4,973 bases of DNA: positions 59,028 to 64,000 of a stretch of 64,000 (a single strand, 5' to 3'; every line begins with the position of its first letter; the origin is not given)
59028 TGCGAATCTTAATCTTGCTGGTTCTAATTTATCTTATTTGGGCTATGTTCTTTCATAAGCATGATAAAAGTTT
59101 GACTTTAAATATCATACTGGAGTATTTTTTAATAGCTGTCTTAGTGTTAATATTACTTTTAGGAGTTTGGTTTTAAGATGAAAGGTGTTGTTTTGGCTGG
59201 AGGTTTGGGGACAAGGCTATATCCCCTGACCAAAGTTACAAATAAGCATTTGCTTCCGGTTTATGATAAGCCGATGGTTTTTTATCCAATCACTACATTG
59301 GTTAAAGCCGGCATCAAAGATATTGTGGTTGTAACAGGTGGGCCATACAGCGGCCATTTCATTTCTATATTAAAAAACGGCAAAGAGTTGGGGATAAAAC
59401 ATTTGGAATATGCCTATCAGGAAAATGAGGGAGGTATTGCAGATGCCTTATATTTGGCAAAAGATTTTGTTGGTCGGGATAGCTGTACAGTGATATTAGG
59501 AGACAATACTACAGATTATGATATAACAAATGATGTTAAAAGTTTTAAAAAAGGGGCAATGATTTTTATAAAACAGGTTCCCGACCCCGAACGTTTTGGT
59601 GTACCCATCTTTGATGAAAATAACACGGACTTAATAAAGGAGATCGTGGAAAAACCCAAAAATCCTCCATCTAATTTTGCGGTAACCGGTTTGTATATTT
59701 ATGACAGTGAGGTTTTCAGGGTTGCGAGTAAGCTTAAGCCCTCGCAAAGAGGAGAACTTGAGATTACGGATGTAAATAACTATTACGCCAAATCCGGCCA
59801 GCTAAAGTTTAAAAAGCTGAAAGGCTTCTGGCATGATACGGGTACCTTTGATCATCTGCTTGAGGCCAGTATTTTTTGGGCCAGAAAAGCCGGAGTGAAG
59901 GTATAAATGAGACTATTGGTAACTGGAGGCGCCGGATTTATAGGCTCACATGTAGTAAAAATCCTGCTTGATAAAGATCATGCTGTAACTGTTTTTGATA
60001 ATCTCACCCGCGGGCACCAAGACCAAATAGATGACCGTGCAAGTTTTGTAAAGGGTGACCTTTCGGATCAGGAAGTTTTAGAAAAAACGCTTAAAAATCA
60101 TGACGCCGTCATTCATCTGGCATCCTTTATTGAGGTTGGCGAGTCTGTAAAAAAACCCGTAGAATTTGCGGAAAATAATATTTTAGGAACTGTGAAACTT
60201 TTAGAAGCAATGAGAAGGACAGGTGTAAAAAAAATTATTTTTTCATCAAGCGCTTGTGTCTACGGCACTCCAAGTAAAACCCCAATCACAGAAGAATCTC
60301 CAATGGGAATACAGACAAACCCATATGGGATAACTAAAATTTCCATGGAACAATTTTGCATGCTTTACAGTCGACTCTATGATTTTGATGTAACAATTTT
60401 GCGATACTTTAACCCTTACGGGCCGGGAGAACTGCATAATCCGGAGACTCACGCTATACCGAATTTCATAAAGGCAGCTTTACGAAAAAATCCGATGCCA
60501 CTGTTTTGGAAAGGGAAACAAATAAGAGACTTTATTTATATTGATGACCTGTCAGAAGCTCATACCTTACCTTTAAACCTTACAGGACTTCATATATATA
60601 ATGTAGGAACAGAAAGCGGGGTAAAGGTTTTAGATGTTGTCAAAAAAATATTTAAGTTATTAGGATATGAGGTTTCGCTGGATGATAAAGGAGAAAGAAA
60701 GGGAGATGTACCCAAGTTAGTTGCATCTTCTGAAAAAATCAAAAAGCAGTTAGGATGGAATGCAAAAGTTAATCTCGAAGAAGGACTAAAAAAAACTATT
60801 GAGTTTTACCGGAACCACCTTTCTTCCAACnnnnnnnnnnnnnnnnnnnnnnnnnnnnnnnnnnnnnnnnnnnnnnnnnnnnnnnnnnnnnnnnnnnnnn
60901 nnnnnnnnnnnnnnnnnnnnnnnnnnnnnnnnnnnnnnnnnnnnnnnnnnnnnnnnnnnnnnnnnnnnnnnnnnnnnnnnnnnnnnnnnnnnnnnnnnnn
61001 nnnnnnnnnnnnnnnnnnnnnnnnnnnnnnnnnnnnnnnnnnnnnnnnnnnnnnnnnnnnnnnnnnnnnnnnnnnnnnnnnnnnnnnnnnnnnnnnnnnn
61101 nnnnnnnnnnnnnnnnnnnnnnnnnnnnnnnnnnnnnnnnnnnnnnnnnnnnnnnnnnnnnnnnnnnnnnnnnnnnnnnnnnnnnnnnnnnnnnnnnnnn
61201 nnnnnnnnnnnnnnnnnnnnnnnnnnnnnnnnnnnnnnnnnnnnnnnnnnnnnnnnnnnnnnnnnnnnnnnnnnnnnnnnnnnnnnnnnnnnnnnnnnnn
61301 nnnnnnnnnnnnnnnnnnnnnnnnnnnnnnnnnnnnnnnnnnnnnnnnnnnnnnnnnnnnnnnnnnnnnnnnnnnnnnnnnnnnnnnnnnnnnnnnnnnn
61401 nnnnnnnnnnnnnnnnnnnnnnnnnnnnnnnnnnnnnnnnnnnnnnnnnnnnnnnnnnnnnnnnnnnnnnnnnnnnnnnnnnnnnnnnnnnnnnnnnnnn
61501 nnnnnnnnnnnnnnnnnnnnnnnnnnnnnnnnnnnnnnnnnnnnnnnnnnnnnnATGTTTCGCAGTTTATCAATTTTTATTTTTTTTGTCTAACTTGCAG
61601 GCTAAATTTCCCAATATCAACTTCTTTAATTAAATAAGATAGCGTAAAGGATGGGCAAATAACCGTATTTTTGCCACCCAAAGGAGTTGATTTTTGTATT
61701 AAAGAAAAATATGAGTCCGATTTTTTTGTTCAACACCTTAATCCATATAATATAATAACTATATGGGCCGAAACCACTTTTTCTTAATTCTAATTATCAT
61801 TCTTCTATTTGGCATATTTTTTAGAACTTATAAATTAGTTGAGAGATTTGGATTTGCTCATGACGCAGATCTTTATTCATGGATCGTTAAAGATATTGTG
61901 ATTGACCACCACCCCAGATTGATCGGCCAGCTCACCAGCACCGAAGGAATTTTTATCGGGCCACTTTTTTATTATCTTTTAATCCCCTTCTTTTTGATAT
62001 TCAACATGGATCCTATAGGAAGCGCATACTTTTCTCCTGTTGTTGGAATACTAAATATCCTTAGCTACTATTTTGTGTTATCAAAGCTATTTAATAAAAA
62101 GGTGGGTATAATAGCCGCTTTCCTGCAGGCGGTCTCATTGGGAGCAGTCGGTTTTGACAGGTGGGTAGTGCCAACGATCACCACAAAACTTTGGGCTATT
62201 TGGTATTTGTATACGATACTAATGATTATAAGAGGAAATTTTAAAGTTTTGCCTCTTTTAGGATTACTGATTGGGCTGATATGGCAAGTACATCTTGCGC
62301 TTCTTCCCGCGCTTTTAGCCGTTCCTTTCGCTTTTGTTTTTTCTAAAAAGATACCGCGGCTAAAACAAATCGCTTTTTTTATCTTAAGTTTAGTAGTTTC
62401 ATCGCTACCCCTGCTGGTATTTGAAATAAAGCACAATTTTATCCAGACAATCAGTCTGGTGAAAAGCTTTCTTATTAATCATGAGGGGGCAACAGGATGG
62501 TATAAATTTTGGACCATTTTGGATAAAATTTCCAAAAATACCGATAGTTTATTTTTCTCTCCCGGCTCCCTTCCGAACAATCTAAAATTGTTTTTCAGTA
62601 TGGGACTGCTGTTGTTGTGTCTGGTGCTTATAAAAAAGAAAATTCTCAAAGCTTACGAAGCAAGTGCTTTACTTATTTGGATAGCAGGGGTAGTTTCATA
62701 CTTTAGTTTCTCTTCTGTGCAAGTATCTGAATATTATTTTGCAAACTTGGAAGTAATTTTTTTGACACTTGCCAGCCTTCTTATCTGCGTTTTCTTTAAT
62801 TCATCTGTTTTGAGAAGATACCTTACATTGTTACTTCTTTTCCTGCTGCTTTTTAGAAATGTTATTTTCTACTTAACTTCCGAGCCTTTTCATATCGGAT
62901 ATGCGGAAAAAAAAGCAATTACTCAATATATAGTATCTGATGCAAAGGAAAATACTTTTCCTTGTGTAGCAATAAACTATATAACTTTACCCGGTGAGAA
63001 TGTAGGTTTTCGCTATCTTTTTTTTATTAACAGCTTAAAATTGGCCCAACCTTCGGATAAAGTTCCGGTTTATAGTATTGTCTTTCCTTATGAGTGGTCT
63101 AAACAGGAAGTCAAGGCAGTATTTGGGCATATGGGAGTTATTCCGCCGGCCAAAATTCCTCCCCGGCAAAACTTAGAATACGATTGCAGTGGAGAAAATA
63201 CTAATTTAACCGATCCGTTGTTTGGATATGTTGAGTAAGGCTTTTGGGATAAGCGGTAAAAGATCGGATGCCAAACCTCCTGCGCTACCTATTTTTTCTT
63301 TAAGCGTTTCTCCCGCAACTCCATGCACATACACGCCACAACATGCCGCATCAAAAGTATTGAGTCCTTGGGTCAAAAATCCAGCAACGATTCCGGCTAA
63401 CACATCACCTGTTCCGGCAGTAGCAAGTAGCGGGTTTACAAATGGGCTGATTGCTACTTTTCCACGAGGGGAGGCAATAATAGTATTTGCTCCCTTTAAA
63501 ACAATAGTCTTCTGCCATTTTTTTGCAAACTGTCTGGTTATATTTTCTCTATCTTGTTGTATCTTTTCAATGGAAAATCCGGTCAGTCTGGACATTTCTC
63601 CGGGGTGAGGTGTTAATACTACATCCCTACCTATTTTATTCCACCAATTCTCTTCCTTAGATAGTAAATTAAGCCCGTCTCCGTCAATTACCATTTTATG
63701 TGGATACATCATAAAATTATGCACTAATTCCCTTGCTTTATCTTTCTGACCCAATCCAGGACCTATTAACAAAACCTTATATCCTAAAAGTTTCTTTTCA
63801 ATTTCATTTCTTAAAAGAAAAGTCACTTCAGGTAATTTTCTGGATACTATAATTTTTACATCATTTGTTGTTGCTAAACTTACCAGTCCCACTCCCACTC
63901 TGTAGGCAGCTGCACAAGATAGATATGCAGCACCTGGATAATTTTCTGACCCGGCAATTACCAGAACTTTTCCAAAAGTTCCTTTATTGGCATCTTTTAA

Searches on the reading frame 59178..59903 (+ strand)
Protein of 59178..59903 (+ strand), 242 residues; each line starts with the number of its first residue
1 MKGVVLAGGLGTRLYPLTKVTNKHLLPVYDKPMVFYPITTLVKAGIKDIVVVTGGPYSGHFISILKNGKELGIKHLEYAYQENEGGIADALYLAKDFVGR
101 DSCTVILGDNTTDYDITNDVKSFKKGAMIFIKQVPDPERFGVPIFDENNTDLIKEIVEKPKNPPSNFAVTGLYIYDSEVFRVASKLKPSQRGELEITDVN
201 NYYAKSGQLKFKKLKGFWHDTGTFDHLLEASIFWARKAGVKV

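Call 8: search_protein_families(library=pfam, proteins=[window:59178-59903:+], max_evalue=0.01)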
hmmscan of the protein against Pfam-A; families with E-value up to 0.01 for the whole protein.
window:59178-59903:+ (242 aa): 2 families
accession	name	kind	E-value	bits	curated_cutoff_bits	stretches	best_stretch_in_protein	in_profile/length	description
PF00483.29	NTP_transferase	-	1.2e-56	192.5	21.2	1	2-233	1-241/245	Nucleotidyl transferase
PF12804.13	NTP_transf_3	-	6.3e-08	33.4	27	1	3-109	1-95/160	MobA-like NTP transferase domain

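Call 38: search_protein_families(library=ncbifam, proteins=[window:59178-59903:+], max_evalue=0.001)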
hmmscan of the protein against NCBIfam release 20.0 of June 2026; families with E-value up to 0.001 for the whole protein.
window:59178-59903:+ (242 aa): 29 families (the best 25 are shown)
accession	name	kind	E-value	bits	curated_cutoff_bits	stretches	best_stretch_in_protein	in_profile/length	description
TIGR01207.1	rmlA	equivalog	1.9e-73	247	360.65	1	2-234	1-236/286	glucose-1-phosphate thymidylyltransferase RfbA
TIGR01208.1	rmlA_long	equivalog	2.8e-65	220.5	320.25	1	2-231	1-231/353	glucose-1-phosphate thymidylyltransferase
NF012024.0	PRK15480.1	equivalog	1.4e-63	214.7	588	1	2-235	5-241/292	glucose-1-phosphate thymidylyltransferase RfbA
TIGR03992.1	Arch_glmU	subfamily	1.5e-48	165.7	292.1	1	1-231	1-224/393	bifunctional sugar-1-phosphate nucleotidylyltransferase/acetyltransferase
NF041313.1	UDPGP_AglF_Halo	equivalog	6.9e-37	127.1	400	1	1-222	1-222/234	UTP--glucose-1-phosphate uridylyltransferase AglF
NF041173.1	Sug_nt_acttase_Thmprot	equivalog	1.5e-36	126.2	600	1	1-230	1-223/405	bifunctional sugar-1-phosphate nucleotidylyltransferase/acetyltransferase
TIGR01099.1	galU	equivalog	9e-35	120.5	326.8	2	75-229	95-260/261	UTP--glucose-1-phosphate uridylyltransferase GalU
NF045761.1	NAMPUrTaseMurU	equivalog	2.4e-21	76.6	250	1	1-230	1-223/226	N-acetylmuramate alpha-1-phosphate uridylyltransferase MurU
NF052502.1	man1P_GTase_Rv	exception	2.1e-20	72.9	440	1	2-231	2-227/352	mannose-1-phosphate guanylyltransferase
NF009928.0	PRK13389.1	equivalog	2.3e-18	66.4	548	2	2-54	10-62/302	UTP--glucose-1-phosphate uridylyltransferase GalU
NF007516.0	PRK10122.1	equivalog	4e-16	59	534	1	2-54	5-57/297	UTP--glucose-1-phosphate uridylyltransferase GalF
NF003670.0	PRK05293.1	equivalog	2.6e-14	52.9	470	1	3-232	7-256/382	glucose-1-phosphate adenylyltransferase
TIGR02623.1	G1P_cyt_trans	equivalog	2.9e-14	53.1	300.25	2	1-62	1-60/255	glucose-1-phosphate cytidylyltransferase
TIGR01105.1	galF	equivalog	2e-13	50.1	659.2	1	2-54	5-57/297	GalU regulator GalF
TIGR02091.1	glgC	equivalog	7.9e-13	48.2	424.9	1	3-232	3-257/364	glucose-1-phosphate adenylyltransferase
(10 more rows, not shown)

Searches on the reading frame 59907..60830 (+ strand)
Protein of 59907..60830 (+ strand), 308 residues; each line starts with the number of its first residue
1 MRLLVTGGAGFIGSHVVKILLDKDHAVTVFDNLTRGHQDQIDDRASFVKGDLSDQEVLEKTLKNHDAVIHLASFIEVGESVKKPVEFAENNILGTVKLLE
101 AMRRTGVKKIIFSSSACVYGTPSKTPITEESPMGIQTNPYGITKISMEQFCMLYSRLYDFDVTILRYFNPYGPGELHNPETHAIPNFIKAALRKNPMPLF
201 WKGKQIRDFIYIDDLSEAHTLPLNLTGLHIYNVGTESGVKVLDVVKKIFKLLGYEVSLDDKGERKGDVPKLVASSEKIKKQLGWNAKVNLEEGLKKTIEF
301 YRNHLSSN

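Call 8: search_protein_families(library=pfam, proteins=[window:59907-60830:+], max_evalue=0.01)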
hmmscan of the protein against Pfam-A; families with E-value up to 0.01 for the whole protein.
window:59907-60830:+ (308 aa): 10 families
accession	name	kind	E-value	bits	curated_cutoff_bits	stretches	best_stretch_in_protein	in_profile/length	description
PF01370.27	Epimerase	-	2.8e-65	220.5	20.9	1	4-234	2-240/240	NAD dependent epimerase/dehydratase family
PF16363.11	GDP_Man_Dehyd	-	3.4e-62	211.2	27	1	4-297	1-332/332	GDP-mannose 4,6 dehydratase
PF01073.25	3Beta_HSD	-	1.2e-22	80.7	22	1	4-221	1-227/280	3-beta hydroxysteroid dehydrogenase/isomerase family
PF13460.12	NAD_binding_10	-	1.1e-17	64.9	27.2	1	7-132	1-116/184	NAD(P)H-binding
PF02719.21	Polysacc_synt_2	-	1e-12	48.3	20.2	1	3-116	1-129/293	Polysaccharide biosynthesis protein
PF04321.23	RmlD_sub_bind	-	5.5e-12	45.8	27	1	1-151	1-136/287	RmlD substrate binding domain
PF07993.18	NAD_binding_4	-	7.9e-12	45.3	20.1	1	35-202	57-240/258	Male sterility protein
PF05368.20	NmrA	-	9.2e-12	45.6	27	1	2-115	4-107/298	NmrA-like family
PF03435.24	Sacchrp_dh_NADP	-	8.8e-06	26.5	25.1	1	8-77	5-81/129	Saccharopine dehydrogenase NADP binding domain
PF02254.24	TrkA_N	-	0.0023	18.7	23.8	1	8-69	5-67/116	TrkA-N domain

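Call 38: search_protein_families(library=ncbifam, proteins=[window:59907-60830:+], max_evalue=0.001)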
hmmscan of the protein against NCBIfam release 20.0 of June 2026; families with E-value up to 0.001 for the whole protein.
window:59907-60830:+ (308 aa): 35 families (the best 25 are shown)
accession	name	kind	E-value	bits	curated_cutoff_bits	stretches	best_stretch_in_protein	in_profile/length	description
TIGR01179.1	galE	equivalog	5.5e-84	281.8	262.3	1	2-304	1-328/332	UDP-glucose 4-epimerase GalE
TIGR01181.1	dTDP_gluc_dehyt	equivalog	7.2e-59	199.5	365.1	1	2-304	1-314/321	dTDP-glucose 4,6-dehydratase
NF007956.0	PRK10675.1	subfamily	3.1e-57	194.2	394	1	1-303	1-331/338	UDP-glucose 4-epimerase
TIGR04180.1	EDH_00030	hypoth_equivalog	4.9e-45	153.8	475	1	4-288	2-296/297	NAD-dependent 4,6-dehydratase LegB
NF007490.0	PRK10084.1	subfamily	2.9e-36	125.2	649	2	132-303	159-336/361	dTDP-glucose 4,6-dehydratase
NF011728.1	PRK15181.1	equivalog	3.7e-34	118.3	760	1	2-305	17-341/348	Vi polysaccharide biosynthesis UDP-N-acetylglucosaminuronic acid C-4 epimerase TviC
TIGR02197.1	heptose_epim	equivalog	4e-34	118.2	274.6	1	3-300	1-312/316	ADP-glyceromanno-heptose 6-epimerase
NF007582.0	PRK10217.1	equivalog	6e-34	117.7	698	1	2-302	3-332/355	dTDP-glucose 4,6-dehydratase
NF047922.1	GDPFucSynFcl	equivalog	2.7e-30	105.9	500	1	2-304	4-304/308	GDP-L-fucose synthase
TIGR03466.1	HpnA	hypoth_equivalog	6e-26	91.1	367.65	1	2-223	2-217/327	hopanoid-associated sugar epimerase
NF042422.1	oxyalk_red_OleD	equivalog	5e-23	82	580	1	1-220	1-212/329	2-alkyl-3-oxoalkanoate reductase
NF008872.0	PRK11908.1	equivalog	1.6e-21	76.7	294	1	2-306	3-340/349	bifunctional UDP-4-keto-pentose/UDP-xylose synthase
NF008360.0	PRK11150.1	equivalog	4.9e-19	68.7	452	1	3-245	2-247/310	ADP-glyceromanno-heptose 6-epimerase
NF043036.1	ErythonDh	equivalog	1.4e-18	67.2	325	1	1-165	1-174/321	D-erythronate dehydrogenase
NF042423.1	oxyalk_red_Shew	equivalog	1.8e-18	66.7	580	1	2-221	10-219/331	2-alkyl-3-oxoalkanoate reductase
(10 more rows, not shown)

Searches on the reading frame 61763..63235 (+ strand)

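Call 8: search_protein_families(library=pfam, proteins=[window:61763-63235:+], max_evalue=0.01)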
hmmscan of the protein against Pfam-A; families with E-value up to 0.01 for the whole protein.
window:61763-63235:+ (491 aa): 1 family
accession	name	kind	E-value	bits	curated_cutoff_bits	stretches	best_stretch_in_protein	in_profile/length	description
PF13231.12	PMT_2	-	0.0016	19.1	26.1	1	67-212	4-150/160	Dolichyl-phosphate-mannose-protein mannosyltransferase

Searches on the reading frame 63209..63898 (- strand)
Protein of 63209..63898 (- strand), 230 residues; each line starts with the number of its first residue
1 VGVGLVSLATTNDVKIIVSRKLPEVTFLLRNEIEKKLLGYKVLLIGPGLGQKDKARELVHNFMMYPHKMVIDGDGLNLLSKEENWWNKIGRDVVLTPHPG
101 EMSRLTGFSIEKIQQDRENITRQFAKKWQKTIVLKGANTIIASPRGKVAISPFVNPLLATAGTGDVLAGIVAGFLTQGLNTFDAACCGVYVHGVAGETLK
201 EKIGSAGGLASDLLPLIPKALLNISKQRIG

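Call 55: search_protein_families(library=pfam, proteins=[window:63209-63898:-], max_evalue=5)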
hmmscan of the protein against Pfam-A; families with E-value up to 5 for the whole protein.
window:63209-63898:- (230 aa): 4 families
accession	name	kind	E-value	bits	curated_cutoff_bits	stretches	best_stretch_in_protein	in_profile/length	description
PF01256.23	Carb_kinase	-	4.8e-52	177.3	27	1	1-217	24-240/242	NAD(P)H-hydrate dehydratase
PF08543.17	Phos_pyr_kin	-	0.00016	21.5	27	1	93-185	121-221/246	Phosphomethylpyrimidine kinase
PF02110.20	HK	-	0.0019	18.1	27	1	114-213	137-237/247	Hydroxyethylthiazole kinase family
PF12903.12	DUF3830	-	0.14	12.6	26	1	148-199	91-141/143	Protein of unknown function (DUF3830)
